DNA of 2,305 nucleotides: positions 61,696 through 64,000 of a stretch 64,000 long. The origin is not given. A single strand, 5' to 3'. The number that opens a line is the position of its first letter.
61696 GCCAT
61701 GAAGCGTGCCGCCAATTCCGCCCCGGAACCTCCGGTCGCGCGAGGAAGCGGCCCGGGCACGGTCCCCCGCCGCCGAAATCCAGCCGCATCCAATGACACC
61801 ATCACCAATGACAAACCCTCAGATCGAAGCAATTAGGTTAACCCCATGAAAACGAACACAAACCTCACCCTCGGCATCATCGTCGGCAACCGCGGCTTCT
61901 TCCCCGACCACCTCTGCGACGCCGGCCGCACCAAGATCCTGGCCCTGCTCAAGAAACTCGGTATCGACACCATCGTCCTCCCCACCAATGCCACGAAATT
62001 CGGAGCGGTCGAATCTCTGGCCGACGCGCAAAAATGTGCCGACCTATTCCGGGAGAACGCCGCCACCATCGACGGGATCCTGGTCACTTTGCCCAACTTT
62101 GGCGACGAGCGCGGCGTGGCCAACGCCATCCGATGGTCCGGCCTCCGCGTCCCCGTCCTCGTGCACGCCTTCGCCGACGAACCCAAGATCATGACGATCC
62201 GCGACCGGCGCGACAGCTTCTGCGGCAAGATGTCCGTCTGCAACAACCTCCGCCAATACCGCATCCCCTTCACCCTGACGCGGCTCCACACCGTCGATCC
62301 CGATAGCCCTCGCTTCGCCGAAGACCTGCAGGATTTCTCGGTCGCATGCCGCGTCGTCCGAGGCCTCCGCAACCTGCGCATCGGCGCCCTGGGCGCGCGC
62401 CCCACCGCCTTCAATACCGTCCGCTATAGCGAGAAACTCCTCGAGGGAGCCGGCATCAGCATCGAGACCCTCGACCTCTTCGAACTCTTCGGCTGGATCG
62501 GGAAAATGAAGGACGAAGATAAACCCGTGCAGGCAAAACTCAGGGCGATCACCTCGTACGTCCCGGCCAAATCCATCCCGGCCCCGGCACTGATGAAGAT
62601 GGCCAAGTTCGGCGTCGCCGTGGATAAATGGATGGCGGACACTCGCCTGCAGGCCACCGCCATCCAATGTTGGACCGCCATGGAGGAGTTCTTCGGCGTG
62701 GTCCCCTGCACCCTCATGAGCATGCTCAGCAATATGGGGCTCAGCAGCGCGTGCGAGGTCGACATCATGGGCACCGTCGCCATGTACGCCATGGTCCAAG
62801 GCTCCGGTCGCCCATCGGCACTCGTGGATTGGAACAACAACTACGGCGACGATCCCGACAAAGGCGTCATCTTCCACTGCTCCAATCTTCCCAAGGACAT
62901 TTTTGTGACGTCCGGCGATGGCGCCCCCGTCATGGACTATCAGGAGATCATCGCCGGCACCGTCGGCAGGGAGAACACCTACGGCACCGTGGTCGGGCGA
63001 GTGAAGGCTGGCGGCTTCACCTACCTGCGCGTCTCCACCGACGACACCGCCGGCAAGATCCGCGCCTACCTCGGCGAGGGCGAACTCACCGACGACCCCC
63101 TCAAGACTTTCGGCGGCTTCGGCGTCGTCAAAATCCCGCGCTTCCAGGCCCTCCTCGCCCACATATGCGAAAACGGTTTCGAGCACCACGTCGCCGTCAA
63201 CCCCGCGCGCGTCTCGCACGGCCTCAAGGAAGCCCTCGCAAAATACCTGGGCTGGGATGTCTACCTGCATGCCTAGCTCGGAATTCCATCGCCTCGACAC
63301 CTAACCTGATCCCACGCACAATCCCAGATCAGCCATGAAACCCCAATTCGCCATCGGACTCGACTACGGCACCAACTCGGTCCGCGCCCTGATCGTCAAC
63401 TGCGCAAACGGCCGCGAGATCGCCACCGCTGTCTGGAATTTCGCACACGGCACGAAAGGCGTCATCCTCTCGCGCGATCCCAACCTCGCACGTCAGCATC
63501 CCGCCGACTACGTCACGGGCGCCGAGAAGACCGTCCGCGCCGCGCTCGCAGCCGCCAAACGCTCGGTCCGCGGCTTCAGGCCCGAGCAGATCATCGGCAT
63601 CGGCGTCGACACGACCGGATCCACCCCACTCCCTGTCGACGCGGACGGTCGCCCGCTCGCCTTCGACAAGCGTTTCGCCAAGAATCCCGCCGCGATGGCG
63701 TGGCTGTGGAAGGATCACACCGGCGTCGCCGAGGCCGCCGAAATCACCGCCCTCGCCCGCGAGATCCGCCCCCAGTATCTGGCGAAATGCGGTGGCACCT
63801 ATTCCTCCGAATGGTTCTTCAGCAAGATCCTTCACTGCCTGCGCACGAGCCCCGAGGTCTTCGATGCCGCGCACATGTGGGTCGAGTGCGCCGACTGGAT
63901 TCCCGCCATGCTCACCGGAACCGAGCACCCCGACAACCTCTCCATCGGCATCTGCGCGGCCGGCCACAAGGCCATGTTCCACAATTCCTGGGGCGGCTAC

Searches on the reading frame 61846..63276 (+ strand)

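Call 48: search_protein_families(library=pfam, proteins=[window:61846-63276:+], max_evalue=0.001)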
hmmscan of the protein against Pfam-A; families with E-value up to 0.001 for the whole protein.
window:61846-63276:+ (476 aa): 1 family
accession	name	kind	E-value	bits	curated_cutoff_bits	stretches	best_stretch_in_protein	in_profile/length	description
PF02952.23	Fucose_iso_C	-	6.3e-31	107.4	29.3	1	343-473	2-140/143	L-fucose isomerase, C-terminal domain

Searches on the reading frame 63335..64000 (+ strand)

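Call 48: search_protein_families(library=pfam, proteins=[window:63335-64000:+], max_evalue=0.001)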
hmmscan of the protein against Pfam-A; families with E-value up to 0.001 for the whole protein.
window:63335-64000:+ (222 aa): 1 family
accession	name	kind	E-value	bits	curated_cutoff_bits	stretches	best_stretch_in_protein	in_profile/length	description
PF00370.27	FGGY_N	-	1.1e-11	45.2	28.8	1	6-197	2-168/245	FGGY family of carbohydrate kinases, N-terminal domain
